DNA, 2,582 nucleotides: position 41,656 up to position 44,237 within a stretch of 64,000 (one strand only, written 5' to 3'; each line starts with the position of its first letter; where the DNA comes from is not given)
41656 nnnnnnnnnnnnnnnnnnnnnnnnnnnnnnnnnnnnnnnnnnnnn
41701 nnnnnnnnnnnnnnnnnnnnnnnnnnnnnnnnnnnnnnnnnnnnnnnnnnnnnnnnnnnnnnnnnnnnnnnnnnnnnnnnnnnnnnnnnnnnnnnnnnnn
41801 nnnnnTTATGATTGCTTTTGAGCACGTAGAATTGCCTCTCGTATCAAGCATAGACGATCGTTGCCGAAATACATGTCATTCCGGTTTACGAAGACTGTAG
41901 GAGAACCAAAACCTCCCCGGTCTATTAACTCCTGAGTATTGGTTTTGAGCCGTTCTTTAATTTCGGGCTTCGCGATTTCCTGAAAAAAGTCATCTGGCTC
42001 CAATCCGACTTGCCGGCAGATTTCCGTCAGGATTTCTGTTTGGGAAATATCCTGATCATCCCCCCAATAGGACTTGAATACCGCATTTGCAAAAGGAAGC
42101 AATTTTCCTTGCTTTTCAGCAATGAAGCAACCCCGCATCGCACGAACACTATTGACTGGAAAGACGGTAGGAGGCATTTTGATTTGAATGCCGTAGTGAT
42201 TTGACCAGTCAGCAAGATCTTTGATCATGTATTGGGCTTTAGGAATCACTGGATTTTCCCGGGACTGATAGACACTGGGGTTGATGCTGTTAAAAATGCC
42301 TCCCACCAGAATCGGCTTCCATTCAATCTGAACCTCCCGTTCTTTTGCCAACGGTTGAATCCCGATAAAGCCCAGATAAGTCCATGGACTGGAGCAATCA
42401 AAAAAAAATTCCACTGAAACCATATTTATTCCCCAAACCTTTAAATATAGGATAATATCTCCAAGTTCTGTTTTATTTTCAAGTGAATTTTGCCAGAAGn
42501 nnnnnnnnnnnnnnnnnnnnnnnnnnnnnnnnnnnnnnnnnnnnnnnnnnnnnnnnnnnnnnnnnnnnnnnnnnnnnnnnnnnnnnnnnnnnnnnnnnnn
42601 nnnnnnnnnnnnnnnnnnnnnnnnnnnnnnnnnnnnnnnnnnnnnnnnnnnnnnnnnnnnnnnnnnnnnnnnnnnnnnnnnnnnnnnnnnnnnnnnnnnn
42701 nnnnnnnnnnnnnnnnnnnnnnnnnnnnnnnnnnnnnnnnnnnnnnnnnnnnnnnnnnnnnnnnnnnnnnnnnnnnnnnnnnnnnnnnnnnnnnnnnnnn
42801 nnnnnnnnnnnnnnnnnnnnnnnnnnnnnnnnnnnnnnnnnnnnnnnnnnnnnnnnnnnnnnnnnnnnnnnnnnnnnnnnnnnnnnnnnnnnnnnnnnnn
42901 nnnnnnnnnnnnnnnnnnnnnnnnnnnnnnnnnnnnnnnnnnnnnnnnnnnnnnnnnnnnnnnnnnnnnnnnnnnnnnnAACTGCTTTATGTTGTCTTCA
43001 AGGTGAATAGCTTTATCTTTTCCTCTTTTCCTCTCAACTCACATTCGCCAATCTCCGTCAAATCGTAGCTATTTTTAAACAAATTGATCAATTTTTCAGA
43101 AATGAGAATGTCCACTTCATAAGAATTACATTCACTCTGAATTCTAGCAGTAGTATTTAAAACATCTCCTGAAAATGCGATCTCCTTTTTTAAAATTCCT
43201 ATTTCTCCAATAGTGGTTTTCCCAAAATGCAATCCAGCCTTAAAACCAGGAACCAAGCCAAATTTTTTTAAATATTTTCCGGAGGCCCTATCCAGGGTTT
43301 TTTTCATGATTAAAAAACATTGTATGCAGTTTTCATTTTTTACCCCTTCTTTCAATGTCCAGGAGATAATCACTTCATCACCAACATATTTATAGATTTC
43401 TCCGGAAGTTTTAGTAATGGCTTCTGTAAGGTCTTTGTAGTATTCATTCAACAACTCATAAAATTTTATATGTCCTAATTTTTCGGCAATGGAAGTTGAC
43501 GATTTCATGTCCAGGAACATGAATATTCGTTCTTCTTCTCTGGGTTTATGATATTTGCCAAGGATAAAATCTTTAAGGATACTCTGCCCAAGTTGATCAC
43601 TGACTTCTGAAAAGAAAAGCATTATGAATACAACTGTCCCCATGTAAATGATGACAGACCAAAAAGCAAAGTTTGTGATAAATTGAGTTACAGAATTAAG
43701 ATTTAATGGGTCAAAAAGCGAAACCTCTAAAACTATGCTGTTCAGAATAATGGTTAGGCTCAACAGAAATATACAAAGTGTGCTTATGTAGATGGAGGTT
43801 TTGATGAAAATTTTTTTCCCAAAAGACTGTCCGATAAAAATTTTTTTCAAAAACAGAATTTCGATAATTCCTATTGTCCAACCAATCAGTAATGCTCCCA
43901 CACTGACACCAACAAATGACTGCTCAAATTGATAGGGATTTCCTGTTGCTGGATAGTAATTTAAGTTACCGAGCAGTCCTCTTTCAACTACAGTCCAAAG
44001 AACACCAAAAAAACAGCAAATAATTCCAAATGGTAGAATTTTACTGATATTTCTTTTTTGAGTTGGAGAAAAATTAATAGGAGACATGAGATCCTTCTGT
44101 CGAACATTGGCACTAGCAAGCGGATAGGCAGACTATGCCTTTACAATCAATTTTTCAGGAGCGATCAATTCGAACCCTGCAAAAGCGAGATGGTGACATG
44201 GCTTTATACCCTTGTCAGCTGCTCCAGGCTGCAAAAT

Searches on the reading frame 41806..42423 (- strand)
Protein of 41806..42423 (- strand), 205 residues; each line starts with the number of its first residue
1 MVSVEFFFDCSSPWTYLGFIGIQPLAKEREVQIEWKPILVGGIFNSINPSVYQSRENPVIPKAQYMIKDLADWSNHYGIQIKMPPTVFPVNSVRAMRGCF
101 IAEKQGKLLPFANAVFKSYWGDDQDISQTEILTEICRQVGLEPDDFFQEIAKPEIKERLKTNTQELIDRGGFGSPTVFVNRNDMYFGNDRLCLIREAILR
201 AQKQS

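Call 4: search_protein_families(library=pfam, proteins=[window:41806-42423:-])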
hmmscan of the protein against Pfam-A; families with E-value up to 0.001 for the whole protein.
window:41806-42423:- (205 aa): 1 family
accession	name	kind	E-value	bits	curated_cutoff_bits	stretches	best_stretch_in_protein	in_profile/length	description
PF01323.26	DSBA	-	1.6e-40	139.4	25.6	1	4-198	2-190/191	DSBA-like thioredoxin domain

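Call 56: find_homologous_proteins(query=window:41806-42423:-, max_evalue=1e-20)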
Query window:41806-42423:- (205 aa): 7998 proteins with E <= 1e-20 among 8000 candidates; the best 120 are listed.
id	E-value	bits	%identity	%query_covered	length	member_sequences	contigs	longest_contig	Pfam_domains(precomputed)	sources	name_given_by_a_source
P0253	1.2e-136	471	100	100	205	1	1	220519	PF01323.27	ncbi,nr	ncbi:MAG: 2-hydroxychromene-2-carboxylate isomerase [SAR324 cluster bacterium]|nr:2-hydroxychromene-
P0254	1.3e-107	376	78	100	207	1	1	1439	PF01323.27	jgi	-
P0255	6.0e-107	374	79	100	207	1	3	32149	PF01323.27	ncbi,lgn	-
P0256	2.8e-106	372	-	-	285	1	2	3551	PF01323.27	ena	-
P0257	7.2e-101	354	74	99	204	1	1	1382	PF01323.27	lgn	-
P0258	4.3e-88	312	68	96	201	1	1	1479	PF01323.27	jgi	jgi:2-hydroxychromene-2-carboxylate isomerase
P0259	9.2e-88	311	67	96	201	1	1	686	PF01323.27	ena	-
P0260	1.3e-87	311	65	97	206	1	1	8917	PF01323.27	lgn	-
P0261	2.5e-87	310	67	97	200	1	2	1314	PF01323.27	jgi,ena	-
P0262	2.8e-87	310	66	96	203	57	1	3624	PF01323.27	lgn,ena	-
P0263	2.9e-87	310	66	96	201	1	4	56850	PF01323.27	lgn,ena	-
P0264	3.2e-87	309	66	98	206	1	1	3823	PF01323.27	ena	-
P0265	3.6e-87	309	66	98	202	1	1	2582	PF01323.27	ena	-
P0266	3.8e-87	309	64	99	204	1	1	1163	PF01323.27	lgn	-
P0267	5.0e-87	309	65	99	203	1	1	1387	PF01323.27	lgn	-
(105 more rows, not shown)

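Call 57: find_encoding_contigs(protein=P0255, flank=10000, max_places=3)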
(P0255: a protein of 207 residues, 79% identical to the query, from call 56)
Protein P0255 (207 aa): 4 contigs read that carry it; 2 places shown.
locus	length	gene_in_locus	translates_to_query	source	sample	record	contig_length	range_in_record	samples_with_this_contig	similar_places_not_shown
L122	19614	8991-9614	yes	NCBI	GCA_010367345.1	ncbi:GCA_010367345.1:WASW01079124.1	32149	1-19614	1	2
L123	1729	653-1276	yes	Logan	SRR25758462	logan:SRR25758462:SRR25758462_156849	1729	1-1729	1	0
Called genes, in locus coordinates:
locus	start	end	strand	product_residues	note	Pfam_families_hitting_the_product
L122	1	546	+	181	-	?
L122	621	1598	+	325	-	PF00005:ABC_tran, PF13304:AAA_21 (faint)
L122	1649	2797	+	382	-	PF04339:FemAB_like, PF13480:Acetyltransf_6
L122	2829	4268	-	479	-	PF06103:DUF948 (faint), PF02470:MlaD, PF28544:Helical_needle (faint)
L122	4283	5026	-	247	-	PF09818:ABC_ATPase (faint), PF13555:AAA_29 (weak), PF00005:ABC_tran, PF13304:AAA_21 (faint)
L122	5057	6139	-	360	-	PF01740:STAS, PF13466:STAS_2 (weak), PF02405:MlaE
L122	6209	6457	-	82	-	-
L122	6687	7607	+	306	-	PF01145:Band_7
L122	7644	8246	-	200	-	PF13462:Thioredoxin_4, PF01323:DSBA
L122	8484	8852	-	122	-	PF07883:Cupin_2 (weak)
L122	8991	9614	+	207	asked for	PF01323:DSBA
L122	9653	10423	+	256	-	PF00106:adh_short, PF08659:KR, PF13561:adh_short_C2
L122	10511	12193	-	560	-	PF02771:Acyl-CoA_dh_N, PF02770:Acyl-CoA_dh_M, PF00441:Acyl-CoA_dh_1, PF08028:Acyl-CoA_dh_2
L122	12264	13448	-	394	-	PF02515:CoA_transf_3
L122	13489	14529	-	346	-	PF01575:MaoC_dehydratas (faint)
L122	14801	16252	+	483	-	PF08541:ACP_syn_III_C, PF01796:OB_ChsH2_C (weak)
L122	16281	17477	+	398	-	PF00108:Thiolase_N, PF00109:ketoacyl-synt (faint), PF02803:Thiolase_C, PF22691:Thiolase_C_1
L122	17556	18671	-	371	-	PF00817:IMS, PF11798:IMS_HHH (weak), PF21999:IMS_HHH_1 (weak), PF11799:IMS_C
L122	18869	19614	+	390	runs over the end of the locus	PF01557:FAA_hydrolase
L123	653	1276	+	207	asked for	PF01323:DSBA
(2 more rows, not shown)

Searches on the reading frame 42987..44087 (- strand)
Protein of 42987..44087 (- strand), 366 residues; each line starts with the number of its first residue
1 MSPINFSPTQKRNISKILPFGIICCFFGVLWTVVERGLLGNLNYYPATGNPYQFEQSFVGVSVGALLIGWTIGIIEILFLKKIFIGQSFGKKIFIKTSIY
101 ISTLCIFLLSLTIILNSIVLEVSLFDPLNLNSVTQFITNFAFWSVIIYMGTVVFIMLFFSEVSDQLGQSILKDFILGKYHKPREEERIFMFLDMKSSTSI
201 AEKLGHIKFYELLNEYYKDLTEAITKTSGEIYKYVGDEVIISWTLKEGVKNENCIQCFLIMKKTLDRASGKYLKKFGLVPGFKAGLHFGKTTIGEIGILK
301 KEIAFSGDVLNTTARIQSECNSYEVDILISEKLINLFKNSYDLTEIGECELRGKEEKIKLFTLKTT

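Call 4: search_protein_families(library=pfam, proteins=[window:42987-44087:-])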
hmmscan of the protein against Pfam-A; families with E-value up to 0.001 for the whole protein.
window:42987-44087:- (366 aa): 1 family
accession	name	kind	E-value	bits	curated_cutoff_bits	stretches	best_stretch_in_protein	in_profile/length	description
PF00211.25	Guanylate_cyc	-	4.8e-14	52.8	21.9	1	188-364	10-182/183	Adenylate and Guanylate cyclase catalytic domain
